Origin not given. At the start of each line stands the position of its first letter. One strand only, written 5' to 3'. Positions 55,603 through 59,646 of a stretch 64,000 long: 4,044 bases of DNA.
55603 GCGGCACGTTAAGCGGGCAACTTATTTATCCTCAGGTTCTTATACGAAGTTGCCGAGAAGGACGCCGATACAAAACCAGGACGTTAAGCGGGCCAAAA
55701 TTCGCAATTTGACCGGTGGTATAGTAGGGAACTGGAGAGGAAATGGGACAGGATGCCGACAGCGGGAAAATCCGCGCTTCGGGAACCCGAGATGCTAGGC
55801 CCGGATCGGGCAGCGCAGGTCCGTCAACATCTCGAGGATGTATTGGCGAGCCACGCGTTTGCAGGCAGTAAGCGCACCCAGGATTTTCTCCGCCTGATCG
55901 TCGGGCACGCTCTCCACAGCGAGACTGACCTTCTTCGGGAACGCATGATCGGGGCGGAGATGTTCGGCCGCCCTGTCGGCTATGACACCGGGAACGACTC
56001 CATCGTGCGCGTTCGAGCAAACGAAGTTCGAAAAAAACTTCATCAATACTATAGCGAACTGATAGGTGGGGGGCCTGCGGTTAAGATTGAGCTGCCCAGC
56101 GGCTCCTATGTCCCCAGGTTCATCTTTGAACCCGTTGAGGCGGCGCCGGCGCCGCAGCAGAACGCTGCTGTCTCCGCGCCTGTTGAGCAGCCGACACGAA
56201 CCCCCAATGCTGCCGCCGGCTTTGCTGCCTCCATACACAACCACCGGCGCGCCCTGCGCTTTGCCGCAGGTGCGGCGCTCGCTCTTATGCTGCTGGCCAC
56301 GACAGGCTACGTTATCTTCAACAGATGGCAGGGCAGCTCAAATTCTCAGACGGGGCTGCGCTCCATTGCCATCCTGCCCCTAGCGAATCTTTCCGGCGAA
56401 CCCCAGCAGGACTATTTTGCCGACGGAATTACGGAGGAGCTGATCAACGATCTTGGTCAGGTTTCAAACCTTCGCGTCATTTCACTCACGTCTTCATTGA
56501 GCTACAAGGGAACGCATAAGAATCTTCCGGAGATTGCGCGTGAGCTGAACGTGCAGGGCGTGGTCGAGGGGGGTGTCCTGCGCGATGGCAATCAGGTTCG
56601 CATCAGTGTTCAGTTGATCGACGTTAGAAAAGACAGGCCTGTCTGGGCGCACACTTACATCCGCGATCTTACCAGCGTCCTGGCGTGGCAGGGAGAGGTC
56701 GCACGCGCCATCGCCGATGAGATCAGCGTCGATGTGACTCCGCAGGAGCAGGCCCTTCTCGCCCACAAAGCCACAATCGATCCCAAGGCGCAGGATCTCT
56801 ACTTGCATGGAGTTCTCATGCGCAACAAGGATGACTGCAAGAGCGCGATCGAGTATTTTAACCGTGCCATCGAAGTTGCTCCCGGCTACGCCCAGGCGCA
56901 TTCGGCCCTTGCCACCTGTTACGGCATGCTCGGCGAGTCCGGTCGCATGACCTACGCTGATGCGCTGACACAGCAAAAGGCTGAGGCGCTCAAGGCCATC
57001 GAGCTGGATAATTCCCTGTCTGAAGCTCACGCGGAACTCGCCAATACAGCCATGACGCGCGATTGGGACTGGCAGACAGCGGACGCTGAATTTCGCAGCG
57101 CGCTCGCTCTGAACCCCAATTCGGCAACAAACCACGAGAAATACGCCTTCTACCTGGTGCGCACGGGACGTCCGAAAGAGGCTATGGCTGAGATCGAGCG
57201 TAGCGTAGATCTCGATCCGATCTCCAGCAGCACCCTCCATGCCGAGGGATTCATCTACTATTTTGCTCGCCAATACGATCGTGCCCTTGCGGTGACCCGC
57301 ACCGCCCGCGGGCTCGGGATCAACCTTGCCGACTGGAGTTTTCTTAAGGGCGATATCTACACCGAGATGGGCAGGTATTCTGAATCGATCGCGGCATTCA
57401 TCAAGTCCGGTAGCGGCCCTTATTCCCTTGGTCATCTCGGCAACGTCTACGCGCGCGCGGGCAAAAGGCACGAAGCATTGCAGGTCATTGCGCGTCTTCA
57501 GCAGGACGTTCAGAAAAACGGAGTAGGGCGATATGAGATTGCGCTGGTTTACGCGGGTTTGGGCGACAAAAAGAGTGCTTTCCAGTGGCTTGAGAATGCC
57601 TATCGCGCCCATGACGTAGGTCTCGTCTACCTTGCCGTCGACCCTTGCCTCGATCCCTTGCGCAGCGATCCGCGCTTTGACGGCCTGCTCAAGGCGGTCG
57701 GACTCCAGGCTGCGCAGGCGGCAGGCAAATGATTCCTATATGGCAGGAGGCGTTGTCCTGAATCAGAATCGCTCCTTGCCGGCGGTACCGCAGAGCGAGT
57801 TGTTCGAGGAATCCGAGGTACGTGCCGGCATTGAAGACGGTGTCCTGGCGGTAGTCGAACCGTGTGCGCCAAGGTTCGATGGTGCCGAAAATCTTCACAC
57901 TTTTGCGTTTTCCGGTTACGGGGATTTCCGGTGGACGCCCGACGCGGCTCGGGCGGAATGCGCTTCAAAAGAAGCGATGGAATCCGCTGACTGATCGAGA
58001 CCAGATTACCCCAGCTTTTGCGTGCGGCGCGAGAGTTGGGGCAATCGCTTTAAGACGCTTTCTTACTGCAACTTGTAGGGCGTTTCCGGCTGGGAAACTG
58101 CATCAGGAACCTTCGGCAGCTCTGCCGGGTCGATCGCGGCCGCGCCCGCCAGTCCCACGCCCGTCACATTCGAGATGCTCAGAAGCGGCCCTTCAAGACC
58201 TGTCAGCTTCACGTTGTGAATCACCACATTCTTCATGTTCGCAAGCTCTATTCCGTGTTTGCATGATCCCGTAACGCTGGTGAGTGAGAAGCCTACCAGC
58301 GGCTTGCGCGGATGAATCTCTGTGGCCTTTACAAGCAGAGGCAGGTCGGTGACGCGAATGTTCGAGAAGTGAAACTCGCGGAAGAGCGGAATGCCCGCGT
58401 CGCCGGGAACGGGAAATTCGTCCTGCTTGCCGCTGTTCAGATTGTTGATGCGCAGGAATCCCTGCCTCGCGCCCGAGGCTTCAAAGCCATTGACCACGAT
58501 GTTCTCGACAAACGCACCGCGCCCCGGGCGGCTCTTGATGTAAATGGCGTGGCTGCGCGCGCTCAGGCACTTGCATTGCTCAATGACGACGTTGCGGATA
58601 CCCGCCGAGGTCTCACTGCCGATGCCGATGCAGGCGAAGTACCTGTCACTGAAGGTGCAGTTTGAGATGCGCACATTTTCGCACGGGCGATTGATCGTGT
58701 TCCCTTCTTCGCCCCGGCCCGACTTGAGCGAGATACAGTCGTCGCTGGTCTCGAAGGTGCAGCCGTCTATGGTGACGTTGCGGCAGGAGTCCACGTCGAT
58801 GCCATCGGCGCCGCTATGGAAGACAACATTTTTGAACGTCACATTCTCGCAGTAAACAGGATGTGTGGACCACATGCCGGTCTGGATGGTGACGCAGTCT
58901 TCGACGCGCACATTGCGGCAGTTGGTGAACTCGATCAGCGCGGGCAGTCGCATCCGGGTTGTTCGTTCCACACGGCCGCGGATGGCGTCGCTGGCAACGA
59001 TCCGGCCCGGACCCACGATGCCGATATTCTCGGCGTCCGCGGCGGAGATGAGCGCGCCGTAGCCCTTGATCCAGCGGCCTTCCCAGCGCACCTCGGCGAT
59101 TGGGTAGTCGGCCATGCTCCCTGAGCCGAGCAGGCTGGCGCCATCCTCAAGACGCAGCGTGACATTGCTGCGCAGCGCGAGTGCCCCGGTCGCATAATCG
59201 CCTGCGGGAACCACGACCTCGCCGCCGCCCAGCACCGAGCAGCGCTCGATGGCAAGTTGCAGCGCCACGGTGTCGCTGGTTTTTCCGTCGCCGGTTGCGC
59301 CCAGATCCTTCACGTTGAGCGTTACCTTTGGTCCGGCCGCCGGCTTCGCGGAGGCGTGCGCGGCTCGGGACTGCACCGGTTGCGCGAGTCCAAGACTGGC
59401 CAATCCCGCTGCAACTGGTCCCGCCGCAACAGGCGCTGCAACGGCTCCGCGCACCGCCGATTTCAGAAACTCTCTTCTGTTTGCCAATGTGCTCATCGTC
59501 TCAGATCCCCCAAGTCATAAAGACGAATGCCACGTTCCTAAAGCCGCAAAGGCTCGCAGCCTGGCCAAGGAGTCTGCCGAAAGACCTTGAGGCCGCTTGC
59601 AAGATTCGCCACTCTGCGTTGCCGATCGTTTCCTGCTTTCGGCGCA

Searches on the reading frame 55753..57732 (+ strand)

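Call 9: search_protein_families(library=pfam, proteins=[window:55753-57732:+], max_evalue=0.00001)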
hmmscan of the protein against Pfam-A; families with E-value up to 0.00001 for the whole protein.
window:55753-57732:+ (659 aa): 10 families
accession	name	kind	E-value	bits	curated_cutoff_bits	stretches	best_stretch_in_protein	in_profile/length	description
PF13431.12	TPR_17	-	8.6e-14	51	24.4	0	368-396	1-29/34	Tetratricopeptide repeat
PF07719.23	TPR_2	-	1.1e-12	47.4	27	0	462-489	5-32/34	Tetratricopeptide repeat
PF13181.12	TPR_8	-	4.8e-11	42.3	25.7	0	530-551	5-26/34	Tetratricopeptide repeat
PF12895.13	ANAPC3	-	1e-10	42.2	27.2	0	488-551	19-81/82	Anaphase-promoting complex, cyclosome, subunit 3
PF00515.34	TPR_1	-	3.7e-10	39.6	27.8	0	365-379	20-34/34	Tetratricopeptide repeat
PF13424.12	TPR_12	-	1.3e-08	35.4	30.1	0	352-395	9-60/77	Tetratricopeptide repeat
PF14559.12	TPR_19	-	1.6e-08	35.1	25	0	439-486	6-53/68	Tetratricopeptide repeat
PF13432.12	TPR_16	-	5.3e-08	33.6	32.7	0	502-549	7-54/65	Tetratricopeptide repeat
PF13428.12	TPR_14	-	1.4e-07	31.9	23.5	0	355-388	10-43/44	Tetratricopeptide repeat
PF13414.12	TPR_11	-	8.9e-06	25.7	26.8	0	364-394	12-42/42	TPR repeat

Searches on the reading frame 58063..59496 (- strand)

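Call 9: search_protein_families(library=pfam, proteins=[window:58063-59496:-], max_evalue=0.00001)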
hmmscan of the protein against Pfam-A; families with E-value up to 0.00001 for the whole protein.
window:58063-59496:- (477 aa): 3 families
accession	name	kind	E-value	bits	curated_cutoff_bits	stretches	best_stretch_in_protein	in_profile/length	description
PF00295.23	Glyco_hydro_28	-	1.1e-16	61.3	22.9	1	92-333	7-233/324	Glycosyl hydrolases family 28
PF12708.12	Pect-lyase_RHGA_epim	-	3.3e-15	56.9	27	1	60-113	2-57/213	Rhamnogalacturonase A/epimerase, pectate lyase-like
PF13229.12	Beta_helix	-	1.4e-09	38.2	25.9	1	216-324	54-148/158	Right handed beta helix region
